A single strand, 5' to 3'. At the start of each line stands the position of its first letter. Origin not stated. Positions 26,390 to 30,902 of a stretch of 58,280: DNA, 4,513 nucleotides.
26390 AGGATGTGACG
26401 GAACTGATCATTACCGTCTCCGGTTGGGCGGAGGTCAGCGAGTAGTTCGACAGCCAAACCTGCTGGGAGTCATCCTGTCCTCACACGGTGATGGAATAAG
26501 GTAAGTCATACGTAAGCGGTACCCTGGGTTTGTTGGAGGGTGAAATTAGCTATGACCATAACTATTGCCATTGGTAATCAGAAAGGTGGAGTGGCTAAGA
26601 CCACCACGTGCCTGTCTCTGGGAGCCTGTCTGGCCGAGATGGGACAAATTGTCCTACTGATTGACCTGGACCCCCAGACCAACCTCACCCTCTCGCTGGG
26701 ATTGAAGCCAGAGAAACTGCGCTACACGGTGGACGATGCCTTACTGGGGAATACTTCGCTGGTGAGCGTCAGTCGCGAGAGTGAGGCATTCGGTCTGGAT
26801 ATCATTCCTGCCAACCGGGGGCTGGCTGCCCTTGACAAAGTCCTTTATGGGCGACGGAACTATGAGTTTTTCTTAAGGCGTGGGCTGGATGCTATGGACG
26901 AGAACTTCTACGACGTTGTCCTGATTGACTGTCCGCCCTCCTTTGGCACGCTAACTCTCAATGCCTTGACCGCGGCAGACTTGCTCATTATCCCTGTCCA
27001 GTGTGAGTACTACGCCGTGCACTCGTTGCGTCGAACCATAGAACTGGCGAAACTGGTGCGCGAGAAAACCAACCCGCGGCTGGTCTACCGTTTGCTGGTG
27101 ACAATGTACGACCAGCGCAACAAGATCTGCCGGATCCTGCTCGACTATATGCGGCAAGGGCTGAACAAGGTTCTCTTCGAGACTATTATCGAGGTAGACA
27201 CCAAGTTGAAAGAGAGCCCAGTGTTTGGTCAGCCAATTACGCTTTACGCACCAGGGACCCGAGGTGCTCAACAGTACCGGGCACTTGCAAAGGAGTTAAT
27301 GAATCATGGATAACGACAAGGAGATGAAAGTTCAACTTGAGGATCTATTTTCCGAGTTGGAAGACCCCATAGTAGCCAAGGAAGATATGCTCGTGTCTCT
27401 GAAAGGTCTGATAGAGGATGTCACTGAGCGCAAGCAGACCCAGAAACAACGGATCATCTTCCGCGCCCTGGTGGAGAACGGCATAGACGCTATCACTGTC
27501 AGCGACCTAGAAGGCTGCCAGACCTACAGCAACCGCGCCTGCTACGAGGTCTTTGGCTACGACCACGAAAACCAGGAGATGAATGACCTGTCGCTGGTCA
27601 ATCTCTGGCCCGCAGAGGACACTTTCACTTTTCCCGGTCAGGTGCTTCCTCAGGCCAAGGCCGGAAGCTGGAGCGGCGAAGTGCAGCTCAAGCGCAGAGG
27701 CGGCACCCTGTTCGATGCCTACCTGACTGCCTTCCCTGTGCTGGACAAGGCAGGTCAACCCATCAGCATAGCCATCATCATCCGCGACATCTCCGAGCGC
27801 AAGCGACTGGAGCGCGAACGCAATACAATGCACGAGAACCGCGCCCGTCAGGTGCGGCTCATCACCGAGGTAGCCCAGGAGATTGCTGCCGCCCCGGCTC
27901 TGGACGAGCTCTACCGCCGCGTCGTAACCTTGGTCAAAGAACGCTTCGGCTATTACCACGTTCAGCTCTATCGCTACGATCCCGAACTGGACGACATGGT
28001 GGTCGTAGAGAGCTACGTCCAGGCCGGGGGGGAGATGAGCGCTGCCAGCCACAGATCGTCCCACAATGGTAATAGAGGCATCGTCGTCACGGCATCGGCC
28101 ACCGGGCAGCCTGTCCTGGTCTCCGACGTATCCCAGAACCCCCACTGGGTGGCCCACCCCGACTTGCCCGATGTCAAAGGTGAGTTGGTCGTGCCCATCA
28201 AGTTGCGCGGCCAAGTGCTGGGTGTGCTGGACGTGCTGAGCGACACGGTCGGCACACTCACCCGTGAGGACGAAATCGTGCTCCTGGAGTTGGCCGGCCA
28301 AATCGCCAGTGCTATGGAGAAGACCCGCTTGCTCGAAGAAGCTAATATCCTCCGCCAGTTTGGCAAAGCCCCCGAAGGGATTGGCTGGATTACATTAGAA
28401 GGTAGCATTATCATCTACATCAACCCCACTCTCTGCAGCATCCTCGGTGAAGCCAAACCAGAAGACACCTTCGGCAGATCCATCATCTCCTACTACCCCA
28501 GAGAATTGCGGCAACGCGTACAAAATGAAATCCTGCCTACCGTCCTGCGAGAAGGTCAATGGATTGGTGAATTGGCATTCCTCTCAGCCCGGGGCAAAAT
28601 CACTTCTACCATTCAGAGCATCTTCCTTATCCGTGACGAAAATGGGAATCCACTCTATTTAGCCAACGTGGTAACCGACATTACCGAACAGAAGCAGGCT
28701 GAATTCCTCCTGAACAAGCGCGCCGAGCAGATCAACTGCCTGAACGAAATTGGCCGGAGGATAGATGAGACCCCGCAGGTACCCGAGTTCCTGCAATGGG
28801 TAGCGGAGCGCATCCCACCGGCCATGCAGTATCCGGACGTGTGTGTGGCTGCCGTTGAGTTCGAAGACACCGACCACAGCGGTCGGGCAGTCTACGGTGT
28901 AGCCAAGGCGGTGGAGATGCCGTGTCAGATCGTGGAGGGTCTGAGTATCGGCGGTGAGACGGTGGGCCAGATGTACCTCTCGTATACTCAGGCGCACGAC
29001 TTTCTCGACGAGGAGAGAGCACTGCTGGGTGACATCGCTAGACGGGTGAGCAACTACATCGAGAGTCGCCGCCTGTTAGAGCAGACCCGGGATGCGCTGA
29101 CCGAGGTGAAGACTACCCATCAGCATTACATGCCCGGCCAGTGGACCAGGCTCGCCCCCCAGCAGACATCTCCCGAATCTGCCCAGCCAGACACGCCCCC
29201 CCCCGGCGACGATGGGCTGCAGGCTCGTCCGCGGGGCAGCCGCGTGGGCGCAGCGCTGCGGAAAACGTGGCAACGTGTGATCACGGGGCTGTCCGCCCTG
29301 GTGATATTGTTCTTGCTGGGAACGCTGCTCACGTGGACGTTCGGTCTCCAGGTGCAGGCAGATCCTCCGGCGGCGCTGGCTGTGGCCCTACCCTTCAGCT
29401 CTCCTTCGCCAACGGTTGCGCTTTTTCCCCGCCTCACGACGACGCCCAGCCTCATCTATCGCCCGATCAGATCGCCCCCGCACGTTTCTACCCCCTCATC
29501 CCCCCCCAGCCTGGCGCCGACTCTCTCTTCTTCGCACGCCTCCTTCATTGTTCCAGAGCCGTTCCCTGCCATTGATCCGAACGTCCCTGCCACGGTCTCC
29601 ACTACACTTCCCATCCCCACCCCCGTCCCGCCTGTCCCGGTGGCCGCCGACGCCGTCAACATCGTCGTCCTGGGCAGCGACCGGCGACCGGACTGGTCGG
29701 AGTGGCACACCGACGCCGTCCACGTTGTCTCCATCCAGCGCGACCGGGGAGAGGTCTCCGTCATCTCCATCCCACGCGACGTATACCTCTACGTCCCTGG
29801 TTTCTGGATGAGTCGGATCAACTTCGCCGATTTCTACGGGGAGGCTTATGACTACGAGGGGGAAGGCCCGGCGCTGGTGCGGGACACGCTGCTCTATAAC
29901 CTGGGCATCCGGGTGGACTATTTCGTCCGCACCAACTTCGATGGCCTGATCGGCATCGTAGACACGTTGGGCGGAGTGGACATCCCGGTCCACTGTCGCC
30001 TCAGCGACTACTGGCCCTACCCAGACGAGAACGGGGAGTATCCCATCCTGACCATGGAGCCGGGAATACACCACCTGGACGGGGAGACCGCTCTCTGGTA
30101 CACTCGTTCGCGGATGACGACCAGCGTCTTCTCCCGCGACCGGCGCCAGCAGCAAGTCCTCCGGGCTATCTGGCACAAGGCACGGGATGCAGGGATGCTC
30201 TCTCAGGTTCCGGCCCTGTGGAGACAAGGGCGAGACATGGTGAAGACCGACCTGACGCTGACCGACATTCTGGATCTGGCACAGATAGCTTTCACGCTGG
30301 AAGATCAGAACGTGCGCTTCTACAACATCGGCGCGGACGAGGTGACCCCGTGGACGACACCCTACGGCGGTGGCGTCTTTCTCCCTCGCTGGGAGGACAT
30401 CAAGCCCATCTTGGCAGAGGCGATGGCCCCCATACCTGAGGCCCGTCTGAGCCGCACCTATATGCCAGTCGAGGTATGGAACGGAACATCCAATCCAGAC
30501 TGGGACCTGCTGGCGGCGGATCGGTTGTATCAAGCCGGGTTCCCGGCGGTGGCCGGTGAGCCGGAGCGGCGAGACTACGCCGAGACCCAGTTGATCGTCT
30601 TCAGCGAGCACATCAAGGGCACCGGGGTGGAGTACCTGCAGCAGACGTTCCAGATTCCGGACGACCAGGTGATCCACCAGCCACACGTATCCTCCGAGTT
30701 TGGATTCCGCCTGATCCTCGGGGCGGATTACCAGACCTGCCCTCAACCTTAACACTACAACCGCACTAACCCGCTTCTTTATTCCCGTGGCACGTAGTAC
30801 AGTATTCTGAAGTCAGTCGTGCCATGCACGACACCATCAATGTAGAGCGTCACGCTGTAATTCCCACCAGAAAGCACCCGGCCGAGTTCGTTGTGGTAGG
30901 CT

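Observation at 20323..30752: Candidate undescribed system: bactofilin / CvnD-type GTPase / two Roadblock proteins / vWA membrane protein / ParA ATPase / sensor-LCP enzyme in one co-oriented neighbourhood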

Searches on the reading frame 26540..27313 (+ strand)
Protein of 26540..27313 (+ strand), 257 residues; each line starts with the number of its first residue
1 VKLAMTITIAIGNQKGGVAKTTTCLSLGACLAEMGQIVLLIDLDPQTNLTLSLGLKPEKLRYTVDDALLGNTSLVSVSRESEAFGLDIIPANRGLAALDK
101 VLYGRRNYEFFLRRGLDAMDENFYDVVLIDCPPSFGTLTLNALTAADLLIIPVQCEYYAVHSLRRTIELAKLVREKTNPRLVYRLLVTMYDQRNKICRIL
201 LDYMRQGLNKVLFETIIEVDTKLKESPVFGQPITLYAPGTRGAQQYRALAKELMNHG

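Call 3: search_protein_families(library=pfam, proteins=[window:26540-27313:+], max_evalue=0.01)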
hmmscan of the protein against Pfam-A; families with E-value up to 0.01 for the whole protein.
window:26540-27313:+ (257 aa): 7 families
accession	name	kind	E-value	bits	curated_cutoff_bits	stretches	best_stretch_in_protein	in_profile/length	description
PF13614.12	AAA_31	-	1.7e-50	171.9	27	1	8-181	3-175/177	AAA domain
PF01656.29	CbiA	-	8.6e-18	64.9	25.4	1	9-233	1-125/125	CobQ/CobB/MinD/ParA nucleotide binding domain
PF06564.18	CBP_BcsQ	-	5.5e-13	49.4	21.3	1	10-251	5-231/234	Cellulose biosynthesis protein BcsQ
PF09140.17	MipZ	-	2.2e-09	37.5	20.7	1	9-45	3-39/262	ATPase MipZ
PF02374.21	ArsA_ATPase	-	4.9e-09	36.3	24.3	1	15-143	9-144/305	Anion-transporting ATPase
PF00142.24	Fer4_NifH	-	7e-07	29.4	25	1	14-52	7-46/271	4Fe-4S iron sulfur cluster binding proteins, NifH/frxC family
PF10609.15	ParA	-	2e-06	27.9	27.1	1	8-251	5-243/246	NUBPL iron-transfer P-loop NTPase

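Call 49: search_protein_families(library=ncbifam, proteins=[window:26552-27313:+], max_evalue=0.01)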
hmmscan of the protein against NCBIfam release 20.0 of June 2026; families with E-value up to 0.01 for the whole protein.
window:26552-27313:+ (253 aa): 22 families
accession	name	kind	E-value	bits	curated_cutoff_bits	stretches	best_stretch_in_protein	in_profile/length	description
TIGR03453.1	partition_RepA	equivalog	5.8e-28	97.8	348.45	1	5-213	107-335/387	plasmid partitioning protein RepA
NF041546.1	ParA_partition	equivalog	6.4e-27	94.4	180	2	110-248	68-203/203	ParA family partition ATPase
TIGR03371.1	cellulose_yhjQ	equivalog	4.7e-23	82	157.85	1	4-250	3-242/246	cellulose biosynthesis protein BcsQ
TIGR01969.1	minD_arch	subfamily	1.5e-19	70.2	201.75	1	4-250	2-231/251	cell division ATPase MinD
NF010443.0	PRK13869.1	subfamily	7.1e-19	67.8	446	1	5-163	124-295/405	plasmid-partitioning protein RepA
TIGR01968.1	minD_bact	equivalog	2e-15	56.9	212.9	1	5-249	4-236/261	septum site-determining protein MinD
NF041283.1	PrgP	equivalog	6.7e-14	51.9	400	1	1-219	1-228/297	ParA superfamily DNA segregation protein PrgP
NF010259.0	PRK13705.1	equivalog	1.8e-13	50.2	725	1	4-161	108-276/388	plasmid-partitioning protein SopA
NF008079.0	PRK10818.1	equivalog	1.7e-07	30.9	508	1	2-188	2-185/270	septum site-determining protein MinD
TIGR00345.1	GET3_arsA_TRC40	subfamily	1e-06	28.5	135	1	11-49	5-43/299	TRC40/GET3/ArsA family transport-energizing ATPase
NF053621.1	ATPseBagBMYCTU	equivalog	6.2e-06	25.5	521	1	9-52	18-61/371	ATPase BagB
TIGR01007.1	eps_fam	subfamily_domain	1.2e-05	25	108.05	1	5-139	20-146/204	polysaccharide biosynthesis tyrosine autokinase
NF047398.1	AAA_KGGVGR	domain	1.6e-05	25.3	90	1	7-40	7-40/190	KGGVGR-motif variant AAA ATPase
TIGR01287.1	nifH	equivalog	4.1e-05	23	394.35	1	10-49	7-46/275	nitrogenase iron protein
NF009701.0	PRK13230.1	subfamily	6.8e-05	22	350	1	10-50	8-48/291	nitrogenase reductase-like protein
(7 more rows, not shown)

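Call 76: search_solved_structures(query=window:26552-27313:+, max_evalue=1e-10)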
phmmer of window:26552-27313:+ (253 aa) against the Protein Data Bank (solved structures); distinct sequences matched with E-value up to 1e-10: 15.
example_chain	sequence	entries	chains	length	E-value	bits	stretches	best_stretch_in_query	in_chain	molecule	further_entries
8ray_B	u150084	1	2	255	4e-52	180.6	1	5-251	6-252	ParA family protein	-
4pfs_A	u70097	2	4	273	2.7e-45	158.3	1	1-252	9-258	Cobyrinic Acid a,c-diamide synthase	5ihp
5if9_A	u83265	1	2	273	4.9e-45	157.5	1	2-252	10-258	Cobyrinic Acid a,c-diamide synthase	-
6iub_A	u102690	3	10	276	8.3e-45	156.7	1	3-250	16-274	SpoOJ regulator (Soj)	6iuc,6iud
8jmj_A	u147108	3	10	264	9.3e-44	153.3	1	3-250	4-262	SpoOJ regulator (Soj)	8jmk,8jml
1wcv_1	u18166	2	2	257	5.3e-43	150.8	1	5-250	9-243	SEGREGATION PROTEIN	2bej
2bek_A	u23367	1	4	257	7.1e-42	147.1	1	5-250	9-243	SEGREGATION PROTEIN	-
6non_A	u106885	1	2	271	2.7e-15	60.1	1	4-169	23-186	Cobyrinic acid ac-diamide synthase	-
6noo_A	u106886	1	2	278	2.9e-15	60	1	4-169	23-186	Maintenance of carboxysome positioning A protein, MCDA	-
6nop_B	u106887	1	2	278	3.8e-14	56.3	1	4-169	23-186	Cobyrinic acid ac-diamide synthase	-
7dut_A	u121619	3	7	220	2.4e-12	50.4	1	5-162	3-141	SOJ protein (Soj)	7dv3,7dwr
3k9g_A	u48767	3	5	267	4.7e-12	49.5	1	5-199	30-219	PF-32 protein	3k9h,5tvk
1ion_A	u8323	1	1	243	1.6e-11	47.8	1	1-249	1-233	PROBABLE CELL DIVISION INHIBITOR MIND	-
4v03_A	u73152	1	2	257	3.9e-11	46.5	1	4-186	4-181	SITE-DETERMINING PROTEIN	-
1hyq_A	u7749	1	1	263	6.4e-11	45.8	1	3-246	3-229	CELL DIVISION INHIBITOR (MIND-1)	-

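Call 78: search_protein_families(library=padloc, proteins=[window:26552-27313:+], max_evalue=0.001)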
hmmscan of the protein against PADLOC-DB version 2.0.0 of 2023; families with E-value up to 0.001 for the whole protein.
window:26552-27313:+ (253 aa): 1 family
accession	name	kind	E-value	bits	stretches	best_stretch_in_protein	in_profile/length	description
PDLC04559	PDC-M28B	-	0.00038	17.7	1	10-40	136-166/438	-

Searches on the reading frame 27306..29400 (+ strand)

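Call 63: find_homologous_proteins(query=window:27306-29400:+, max_evalue=1e-30)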
Query window:27306-29400:+ (698 aa): 298 proteins with E <= 1e-30 among 8000 candidates; the best 120 are listed.
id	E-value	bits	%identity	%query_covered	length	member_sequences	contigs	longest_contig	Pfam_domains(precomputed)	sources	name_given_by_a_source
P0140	0.0e+0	1569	100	100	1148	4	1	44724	PF08447.19,PF13426.14,PF13185.13,PF03816.20,PF01590.33,PF08448.17,PF00989.32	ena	-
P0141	1.7e-284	964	63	100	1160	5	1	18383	PF08447.19,PF13426.14,PF13188.14,PF13185.13,PF03816.20,PF01590.33,PF08448.17,PF00989.32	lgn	-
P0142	2.3e-266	904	60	98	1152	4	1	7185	PF13426.14,PF13188.14,PF13185.13,PF03816.20,PF01590.33,PF08448.17,PF00989.32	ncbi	-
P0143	1.0e-265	902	61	97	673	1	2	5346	PF08447.19,PF13426.14,PF13188.14,PF13185.13,PF01590.33,PF08448.17,PF13492.13,PF00989.32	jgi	jgi:PAS domain S-box-containing protein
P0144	6.4e-265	899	61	98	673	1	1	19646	PF08447.19,PF13426.14,PF13188.14,PF13185.13,PF01590.33,PF08448.17,PF13492.13,PF00989.32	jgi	jgi:PAS domain S-box-containing protein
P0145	4.5e-264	896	60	100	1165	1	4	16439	PF08447.19,PF13426.14,PF13188.14,PF13185.13,PF03816.20,PF01590.33,PF08448.17,PF13492.13,PF00989.32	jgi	jgi:LCP family protein required for cell wall assembly/PAS domain S-box-containing protein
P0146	1.7e-262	891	61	97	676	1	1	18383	PF08447.19,PF13426.14,PF13188.14,PF13185.13,PF01590.33,PF08448.17,PF13492.13,PF00989.32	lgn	-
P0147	1.5e-256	871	58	100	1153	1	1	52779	PF08447.19,PF13426.14,PF13188.14,PF13185.13,PF03816.20,PF01590.33,PF08448.17,PF13399.12,PF00989.32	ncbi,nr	ncbi:MAG: PAS domain S-box protein [Chloroflexi bacterium]|nr:PAS domain S-box protein [Chloroflexot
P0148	7.1e-256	869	58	100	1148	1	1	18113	PF08447.19,PF13426.14,PF13188.14,PF13185.13,PF03816.20,PF01590.33,PF08448.17,PF13492.13,PF00989.32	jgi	jgi:LCP family protein required for cell wall assembly/PAS domain S-box-containing protein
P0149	1.4e-248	845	57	100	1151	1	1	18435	PF08447.19,PF13426.14,PF13188.14,PF13185.13,PF03816.20,PF01590.33,PF08448.17,PF13492.13,PF00989.32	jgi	jgi:LCP family protein required for cell wall assembly/PAS domain S-box-containing protein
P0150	4.2e-248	843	57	97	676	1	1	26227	PF08447.19,PF13426.14,PF13188.14,PF13185.13,PF01590.33,PF08448.17,PF13492.13,PF00989.32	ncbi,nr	ncbi:MAG: PAS domain S-box protein [Chloroflexi bacterium]|nr:PAS domain S-box protein [Chloroflexot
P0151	9.3e-248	842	61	90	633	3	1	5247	PF08447.19,PF13426.14,PF13185.13,PF01590.33,PF08448.17,PF00989.32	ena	-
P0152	2.1e-245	834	58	99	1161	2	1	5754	PF08447.19,PF13426.14,PF13188.14,PF13185.13,PF03816.20,PF01590.33,PF08448.17,PF13492.13,PF00989.32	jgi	-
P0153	1.7e-236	805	57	97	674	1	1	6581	PF08447.19,PF13426.14,PF13188.14,PF13185.13,PF01590.33,PF08448.17,PF13492.13,PF00989.32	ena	-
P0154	2.7e-235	801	54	99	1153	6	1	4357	PF08447.19,PF13426.14,PF13188.14,PF13185.13,PF03816.20,PF01590.33,PF08448.17,PF13492.13,PF00989.32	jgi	jgi:LCP family protein required for cell wall assembly/PAS domain S-box-containing protein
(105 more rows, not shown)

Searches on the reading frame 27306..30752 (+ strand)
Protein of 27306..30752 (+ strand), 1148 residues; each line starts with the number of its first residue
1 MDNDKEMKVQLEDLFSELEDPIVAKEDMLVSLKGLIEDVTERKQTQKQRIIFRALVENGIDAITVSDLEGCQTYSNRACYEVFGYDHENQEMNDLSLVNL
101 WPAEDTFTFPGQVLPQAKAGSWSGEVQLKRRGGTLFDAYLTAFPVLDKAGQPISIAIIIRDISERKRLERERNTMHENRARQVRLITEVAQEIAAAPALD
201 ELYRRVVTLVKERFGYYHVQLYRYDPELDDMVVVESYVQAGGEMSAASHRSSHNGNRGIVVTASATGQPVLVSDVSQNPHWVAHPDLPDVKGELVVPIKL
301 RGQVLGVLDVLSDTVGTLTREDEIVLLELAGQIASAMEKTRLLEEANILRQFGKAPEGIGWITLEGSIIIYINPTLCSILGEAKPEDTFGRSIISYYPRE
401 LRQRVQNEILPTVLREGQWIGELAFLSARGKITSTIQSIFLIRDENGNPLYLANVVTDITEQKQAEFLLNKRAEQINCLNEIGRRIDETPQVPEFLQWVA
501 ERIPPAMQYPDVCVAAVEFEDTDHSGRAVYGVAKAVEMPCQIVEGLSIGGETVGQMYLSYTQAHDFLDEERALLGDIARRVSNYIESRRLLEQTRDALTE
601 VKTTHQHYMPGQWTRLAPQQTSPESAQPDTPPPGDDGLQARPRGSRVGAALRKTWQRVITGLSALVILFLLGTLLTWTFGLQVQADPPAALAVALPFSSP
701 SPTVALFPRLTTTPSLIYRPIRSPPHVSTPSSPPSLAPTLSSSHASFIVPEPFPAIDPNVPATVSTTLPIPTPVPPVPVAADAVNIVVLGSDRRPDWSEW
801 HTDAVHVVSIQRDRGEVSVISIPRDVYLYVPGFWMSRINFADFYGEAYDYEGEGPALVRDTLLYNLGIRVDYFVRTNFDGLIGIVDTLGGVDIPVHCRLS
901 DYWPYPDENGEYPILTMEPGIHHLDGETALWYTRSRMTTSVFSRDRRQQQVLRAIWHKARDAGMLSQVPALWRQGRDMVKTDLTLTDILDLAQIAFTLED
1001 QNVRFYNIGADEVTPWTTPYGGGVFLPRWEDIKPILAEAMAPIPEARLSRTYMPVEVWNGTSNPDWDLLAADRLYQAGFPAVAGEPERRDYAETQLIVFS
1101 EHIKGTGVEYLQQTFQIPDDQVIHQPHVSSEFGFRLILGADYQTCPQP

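Call 3: search_protein_families(library=pfam, proteins=[window:27306-30752:+], max_evalue=0.01)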
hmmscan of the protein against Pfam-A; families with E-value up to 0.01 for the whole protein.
window:27306-30752:+ (1148 aa): 10 families
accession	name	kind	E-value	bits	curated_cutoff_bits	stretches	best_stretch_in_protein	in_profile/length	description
PF03816.19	LytR_cpsA_psr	-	3.6e-28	99.1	24.6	1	801-959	1-148/150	LytR_cpsA_psr family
PF13185.12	GAF_2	-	3.9e-19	69.6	28.6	1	199-338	4-136/136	GAF domain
PF13426.13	PAS_9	-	1.6e-17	64.1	27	2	61-164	2-103/103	PAS domain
PF01590.32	GAF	-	2.8e-15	57.5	22.4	1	199-336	2-132/133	GAF domain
PF00989.32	PAS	-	2.4e-12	47.3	22.6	1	52-162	3-113/113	PAS fold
PF08448.16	PAS_4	-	1.5e-11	44.9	23.1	2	368-463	16-109/110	PAS fold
PF08447.18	PAS_3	-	4.5e-09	36.9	25.6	1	369-453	1-86/89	PAS fold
PF13492.12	GAF_3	-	5.5e-05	24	27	1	279-338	70-128/129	GAF domain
PF13188.13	PAS_8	-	0.00049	20.3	21.8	0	355-398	10-52/65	PAS domain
PF13399.11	LytR_C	-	0.00054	21.3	22.2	1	1054-1142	3-86/86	LytR cell envelope-related transcriptional attenuator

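Call 49: search_protein_families(library=ncbifam, proteins=[window:27306-30752:+], max_evalue=0.01)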
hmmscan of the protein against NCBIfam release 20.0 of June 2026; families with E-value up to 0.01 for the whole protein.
window:27306-30752:+ (1148 aa): 16 families
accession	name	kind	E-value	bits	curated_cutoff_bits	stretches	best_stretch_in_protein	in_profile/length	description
TIGR00229.1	sensory_box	domain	3.5e-27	95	22.9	2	51-171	6-125/126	PAS domain S-box protein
TIGR00350.1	lytR_cpsA_psr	domain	1.2e-23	84.1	62.3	1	802-958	3-149/152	LCP family glycopolymer transferase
NF052573.1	HisKinEspAMyxo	equivalog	1.7e-20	72.6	1400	2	30-195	234-397/755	serine histidine kinase EspA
NF006897.1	PRK09379.1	equivalog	1.2e-18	67.4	441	1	782-992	58-251/298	polyisoprenyl-teichoic acid--peptidoglycan teichoic acid transferase TagU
NF047591.1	ligase_LytR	equivalog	2.2e-14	53.5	450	1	790-985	68-261/336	glycopolymer--peptidoglycan transferase LytR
NF047874.1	MASE3_PAS_HK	subfamily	1.4e-12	47.2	560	2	8-181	225-394/655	MASE3 domain-containing sensor histidine kinase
NF045675.1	PhdiestaseDibA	equivalog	2.9e-12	45.7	980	2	37-174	65-201/623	phosphodiesterase DibA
NF051849.1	LCP_trans_Cps2A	equivalog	1.8e-11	44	650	1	806-994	245-420/477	LCP family glycopolymer transferase CpsA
TIGR02938.1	nifL_nitrog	equivalog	1.1e-09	37.4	242.45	1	51-207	5-153/494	nitrogen fixation negative regulator NifL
NF007298.0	PRK09776.1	equivalog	1.9e-09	36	1135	2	425-483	380-438/1111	diguanylate cyclase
NF052574.1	HisKinEspCMyxo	equivalog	8.5e-05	20.9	1200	0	73-169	311-405/785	serine histidine kinase EspC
NF041777.1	sens_FixL_Rhizob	equivalog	0.00021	20.1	850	0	441-478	90-127/485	sensor protein FixL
NF053781.1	cdiGMPphdstlr2612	equivalog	0.00045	18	1600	0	54-192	19-161/1268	Tlr1612 family c-di-GMP phosphodiesterase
NF008468.0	PRK11360.1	equivalog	0.00068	18.1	646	1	51-193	269-407/616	two-component system sensor histidine kinase AtoS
NF008283.0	PRK11061.1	equivalog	0.002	16.5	583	1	255-345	70-162/748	phosphoenolpyruvate--protein phosphotransferase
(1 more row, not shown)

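Call 78: search_protein_families(library=padloc, proteins=[window:27306-30752:+], max_evalue=0.001)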
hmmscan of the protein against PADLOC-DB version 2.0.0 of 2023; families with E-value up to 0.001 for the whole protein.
window:27306-30752:+ (1148 aa): 0 families
